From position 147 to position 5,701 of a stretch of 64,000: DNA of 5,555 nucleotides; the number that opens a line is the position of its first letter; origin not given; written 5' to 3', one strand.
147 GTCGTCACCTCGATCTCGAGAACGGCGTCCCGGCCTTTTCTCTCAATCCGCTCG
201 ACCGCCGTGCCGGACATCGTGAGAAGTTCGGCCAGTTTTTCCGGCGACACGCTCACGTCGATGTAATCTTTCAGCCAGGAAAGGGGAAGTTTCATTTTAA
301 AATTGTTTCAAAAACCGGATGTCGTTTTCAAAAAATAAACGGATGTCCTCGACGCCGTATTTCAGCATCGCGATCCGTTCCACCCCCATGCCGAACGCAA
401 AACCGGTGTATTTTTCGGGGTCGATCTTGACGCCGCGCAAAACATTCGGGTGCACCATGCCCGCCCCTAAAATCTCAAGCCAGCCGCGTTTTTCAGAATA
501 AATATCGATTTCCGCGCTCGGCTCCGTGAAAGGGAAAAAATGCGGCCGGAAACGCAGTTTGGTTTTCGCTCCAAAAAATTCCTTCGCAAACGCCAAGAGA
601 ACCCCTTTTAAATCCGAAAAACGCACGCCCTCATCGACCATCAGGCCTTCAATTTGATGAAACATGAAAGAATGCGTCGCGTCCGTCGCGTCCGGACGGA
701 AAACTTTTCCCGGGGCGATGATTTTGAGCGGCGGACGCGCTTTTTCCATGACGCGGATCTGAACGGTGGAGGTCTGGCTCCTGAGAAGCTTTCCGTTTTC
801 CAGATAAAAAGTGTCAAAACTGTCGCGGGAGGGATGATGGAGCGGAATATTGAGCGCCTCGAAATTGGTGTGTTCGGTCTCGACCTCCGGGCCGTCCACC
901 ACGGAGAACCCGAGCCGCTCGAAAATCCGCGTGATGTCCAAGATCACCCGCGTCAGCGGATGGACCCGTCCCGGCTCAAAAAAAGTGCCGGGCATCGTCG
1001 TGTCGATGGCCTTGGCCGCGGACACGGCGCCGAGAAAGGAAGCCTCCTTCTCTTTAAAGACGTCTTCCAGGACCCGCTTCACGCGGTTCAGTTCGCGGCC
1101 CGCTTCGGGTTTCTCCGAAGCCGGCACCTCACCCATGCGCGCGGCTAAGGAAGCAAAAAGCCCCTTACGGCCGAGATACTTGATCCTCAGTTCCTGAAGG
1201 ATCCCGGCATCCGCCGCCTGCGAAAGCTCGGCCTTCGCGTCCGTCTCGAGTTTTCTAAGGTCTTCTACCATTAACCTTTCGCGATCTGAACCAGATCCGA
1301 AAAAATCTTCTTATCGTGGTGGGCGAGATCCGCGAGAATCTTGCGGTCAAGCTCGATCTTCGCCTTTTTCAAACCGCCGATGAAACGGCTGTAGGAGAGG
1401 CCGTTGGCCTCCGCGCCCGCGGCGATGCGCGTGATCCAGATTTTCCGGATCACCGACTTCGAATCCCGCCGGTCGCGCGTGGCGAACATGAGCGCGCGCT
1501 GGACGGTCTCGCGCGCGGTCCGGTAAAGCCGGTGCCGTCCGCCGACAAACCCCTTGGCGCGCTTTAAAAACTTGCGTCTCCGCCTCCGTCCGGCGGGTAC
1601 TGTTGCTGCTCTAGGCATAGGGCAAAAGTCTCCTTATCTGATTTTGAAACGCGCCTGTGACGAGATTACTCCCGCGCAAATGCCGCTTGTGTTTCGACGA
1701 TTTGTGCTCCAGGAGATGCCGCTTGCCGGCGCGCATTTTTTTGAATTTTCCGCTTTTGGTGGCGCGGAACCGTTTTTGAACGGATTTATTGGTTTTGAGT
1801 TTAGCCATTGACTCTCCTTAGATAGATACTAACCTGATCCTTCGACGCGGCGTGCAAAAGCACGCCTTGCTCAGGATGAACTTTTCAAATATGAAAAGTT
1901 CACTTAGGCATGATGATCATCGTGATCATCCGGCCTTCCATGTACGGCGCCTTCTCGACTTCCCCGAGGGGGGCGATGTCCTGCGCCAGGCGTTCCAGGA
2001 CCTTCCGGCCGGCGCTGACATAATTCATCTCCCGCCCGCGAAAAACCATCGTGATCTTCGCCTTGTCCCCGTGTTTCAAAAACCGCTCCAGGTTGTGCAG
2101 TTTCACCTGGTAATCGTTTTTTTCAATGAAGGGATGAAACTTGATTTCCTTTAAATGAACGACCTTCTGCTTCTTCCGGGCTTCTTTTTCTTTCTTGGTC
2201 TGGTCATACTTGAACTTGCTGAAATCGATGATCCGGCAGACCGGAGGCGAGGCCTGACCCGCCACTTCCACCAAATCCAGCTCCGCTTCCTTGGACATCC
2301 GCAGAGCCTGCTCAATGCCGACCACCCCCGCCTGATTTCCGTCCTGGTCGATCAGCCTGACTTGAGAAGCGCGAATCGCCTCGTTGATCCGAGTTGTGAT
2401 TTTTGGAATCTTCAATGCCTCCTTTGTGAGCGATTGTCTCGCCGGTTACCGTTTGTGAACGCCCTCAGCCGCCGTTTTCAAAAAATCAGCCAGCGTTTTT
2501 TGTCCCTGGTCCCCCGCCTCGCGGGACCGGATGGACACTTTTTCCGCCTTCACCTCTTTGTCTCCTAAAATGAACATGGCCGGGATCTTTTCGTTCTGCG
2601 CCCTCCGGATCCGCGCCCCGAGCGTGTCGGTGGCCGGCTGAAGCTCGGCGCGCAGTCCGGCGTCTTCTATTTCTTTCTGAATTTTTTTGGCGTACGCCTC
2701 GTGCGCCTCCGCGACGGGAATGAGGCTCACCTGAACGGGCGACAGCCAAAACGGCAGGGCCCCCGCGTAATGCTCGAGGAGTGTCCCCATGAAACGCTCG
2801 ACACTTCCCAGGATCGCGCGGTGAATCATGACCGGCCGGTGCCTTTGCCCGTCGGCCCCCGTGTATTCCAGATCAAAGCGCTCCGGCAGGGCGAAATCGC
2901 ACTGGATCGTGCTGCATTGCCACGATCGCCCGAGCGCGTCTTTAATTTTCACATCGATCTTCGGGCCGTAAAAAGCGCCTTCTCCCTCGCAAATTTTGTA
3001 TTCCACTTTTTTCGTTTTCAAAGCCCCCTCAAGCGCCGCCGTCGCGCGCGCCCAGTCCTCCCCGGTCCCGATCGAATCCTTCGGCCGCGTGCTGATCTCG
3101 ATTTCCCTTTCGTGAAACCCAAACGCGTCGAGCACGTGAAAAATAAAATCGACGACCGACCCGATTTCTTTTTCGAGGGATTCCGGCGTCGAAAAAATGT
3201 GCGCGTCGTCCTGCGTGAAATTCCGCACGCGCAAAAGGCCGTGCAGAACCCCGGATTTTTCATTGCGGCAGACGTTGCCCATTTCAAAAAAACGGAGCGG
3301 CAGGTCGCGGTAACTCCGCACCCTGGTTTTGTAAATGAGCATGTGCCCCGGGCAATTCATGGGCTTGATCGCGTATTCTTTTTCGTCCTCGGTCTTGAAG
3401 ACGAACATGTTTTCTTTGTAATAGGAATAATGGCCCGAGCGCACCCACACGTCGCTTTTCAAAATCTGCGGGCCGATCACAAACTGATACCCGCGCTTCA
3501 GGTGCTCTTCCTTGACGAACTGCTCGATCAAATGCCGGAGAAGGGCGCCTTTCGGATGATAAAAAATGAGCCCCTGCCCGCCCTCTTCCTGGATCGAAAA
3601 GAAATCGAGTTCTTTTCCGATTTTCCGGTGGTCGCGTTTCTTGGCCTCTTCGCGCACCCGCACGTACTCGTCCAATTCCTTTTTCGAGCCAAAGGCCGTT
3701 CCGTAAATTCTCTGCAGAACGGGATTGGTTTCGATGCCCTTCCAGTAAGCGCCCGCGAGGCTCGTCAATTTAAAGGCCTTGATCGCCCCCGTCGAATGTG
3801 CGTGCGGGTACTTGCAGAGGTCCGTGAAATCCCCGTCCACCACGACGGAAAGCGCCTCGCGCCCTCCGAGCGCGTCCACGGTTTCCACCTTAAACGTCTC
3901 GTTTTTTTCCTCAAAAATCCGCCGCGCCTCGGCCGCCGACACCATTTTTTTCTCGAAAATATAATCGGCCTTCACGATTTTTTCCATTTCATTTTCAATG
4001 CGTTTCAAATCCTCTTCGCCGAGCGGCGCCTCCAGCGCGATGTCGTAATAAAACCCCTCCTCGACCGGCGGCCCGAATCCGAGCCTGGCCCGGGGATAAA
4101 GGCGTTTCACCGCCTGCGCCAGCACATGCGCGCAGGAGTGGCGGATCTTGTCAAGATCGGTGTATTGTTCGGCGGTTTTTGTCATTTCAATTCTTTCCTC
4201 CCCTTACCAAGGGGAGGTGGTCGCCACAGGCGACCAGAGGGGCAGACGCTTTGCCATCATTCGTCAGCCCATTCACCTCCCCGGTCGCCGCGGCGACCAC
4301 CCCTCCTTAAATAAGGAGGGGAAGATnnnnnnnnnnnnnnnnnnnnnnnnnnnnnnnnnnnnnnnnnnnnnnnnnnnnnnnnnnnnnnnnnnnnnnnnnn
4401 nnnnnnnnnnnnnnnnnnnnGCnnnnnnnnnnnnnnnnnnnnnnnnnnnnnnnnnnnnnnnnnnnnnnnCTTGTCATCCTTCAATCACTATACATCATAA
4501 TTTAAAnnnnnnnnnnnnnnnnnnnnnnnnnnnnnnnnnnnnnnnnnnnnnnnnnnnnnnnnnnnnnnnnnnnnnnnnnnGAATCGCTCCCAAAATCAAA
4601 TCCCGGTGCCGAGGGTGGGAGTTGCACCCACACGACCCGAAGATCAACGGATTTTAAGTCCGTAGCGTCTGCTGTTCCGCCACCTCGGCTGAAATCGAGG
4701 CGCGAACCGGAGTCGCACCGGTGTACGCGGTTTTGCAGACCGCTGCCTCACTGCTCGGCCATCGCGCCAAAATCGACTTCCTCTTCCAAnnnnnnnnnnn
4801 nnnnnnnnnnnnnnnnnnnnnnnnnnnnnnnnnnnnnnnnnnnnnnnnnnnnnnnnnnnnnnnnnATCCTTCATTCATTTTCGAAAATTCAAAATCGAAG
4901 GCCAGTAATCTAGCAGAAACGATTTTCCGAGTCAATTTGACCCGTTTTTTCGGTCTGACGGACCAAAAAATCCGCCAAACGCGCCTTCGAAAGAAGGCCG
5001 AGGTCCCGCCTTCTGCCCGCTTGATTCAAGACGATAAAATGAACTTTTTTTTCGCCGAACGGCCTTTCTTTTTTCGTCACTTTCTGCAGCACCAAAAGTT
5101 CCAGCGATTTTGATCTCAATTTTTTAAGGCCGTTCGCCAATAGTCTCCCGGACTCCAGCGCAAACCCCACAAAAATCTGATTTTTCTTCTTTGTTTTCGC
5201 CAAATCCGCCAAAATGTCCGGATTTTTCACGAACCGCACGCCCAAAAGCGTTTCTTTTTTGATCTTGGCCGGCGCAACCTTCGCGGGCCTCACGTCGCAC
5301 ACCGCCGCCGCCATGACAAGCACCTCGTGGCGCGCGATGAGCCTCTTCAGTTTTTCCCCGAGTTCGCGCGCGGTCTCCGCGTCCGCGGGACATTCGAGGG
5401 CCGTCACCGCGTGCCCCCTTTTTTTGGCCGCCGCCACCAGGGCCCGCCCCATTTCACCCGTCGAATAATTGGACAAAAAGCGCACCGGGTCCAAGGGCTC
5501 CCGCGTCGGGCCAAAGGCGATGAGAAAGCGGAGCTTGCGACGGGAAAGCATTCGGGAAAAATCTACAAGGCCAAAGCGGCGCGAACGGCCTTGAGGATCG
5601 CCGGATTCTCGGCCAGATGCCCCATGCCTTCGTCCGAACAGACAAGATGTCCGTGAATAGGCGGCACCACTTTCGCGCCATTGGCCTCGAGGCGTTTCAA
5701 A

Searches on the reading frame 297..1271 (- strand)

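Call 60: search_protein_families(library=pfam, proteins=[window:297-1271:-], max_evalue=0.0001)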
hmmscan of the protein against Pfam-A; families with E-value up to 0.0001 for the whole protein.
window:297-1271:- (324 aa): 2 families
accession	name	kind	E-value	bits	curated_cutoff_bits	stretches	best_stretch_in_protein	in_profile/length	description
PF01409.25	tRNA-synt_2d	-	3.6e-100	334.9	19.8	1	89-324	2-246/246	tRNA synthetases class II core domain (F)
PF02912.23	Phe_tRNA-synt_N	-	1.1e-14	54.6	22.3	1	25-79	6-60/69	Aminoacyl tRNA synthetase class II, N-terminal domain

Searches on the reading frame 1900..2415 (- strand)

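Call 60: search_protein_families(library=pfam, proteins=[window:1900-2415:-], max_evalue=0.0001)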
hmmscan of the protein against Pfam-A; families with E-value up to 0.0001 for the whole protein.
window:1900-2415:- (171 aa): 2 families
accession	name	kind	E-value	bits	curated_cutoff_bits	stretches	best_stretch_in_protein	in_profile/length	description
PF05198.21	IF3_N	-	1.4e-31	108.9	26.9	1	10-79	1-70/70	Translation initiation factor IF-3, N-terminal domain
PF00707.27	IF3_C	-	8.7e-31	106.2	34.8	1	86-171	1-86/86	Translation initiation factor IF-3, C-terminal domain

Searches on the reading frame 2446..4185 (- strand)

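Call 60: search_protein_families(library=pfam, proteins=[window:2446-4185:-], max_evalue=0.0001)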
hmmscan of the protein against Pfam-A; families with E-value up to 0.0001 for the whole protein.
window:2446-4185:- (579 aa): 3 families
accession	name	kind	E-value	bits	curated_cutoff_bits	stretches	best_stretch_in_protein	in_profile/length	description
PF00587.30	tRNA-synt_2b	-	2.5e-46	158.4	29.3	1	263-473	3-179/179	tRNA synthetase class II core domain (G, H, P, S and T)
PF03129.25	HGTP_anticodon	-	2.4e-20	72.9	21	1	485-571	1-90/94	Anticodon binding domain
PF07973.19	tRNA_SAD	-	7.2e-09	35.9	24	1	114-161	3-44/44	Threonyl and Alanyl tRNA synthetase second additional domain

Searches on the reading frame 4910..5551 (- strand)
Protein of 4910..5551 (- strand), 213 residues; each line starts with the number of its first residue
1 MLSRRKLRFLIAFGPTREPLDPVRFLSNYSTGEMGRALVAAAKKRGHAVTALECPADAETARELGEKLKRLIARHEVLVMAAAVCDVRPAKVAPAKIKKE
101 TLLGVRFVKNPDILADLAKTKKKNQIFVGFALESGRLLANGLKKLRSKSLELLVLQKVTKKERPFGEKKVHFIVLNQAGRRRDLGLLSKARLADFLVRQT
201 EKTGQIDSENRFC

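Call 60: search_protein_families(library=pfam, proteins=[window:4910-5551:-], max_evalue=0.0001)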
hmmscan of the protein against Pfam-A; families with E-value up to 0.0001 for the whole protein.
window:4910-5551:- (213 aa): 1 family
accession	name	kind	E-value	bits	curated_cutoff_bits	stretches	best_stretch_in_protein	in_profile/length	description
PF04127.22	DFP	-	1.6e-45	155.7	22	1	7-174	4-185/186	DNA/pantothenate metabolism flavoprotein C-terminal domain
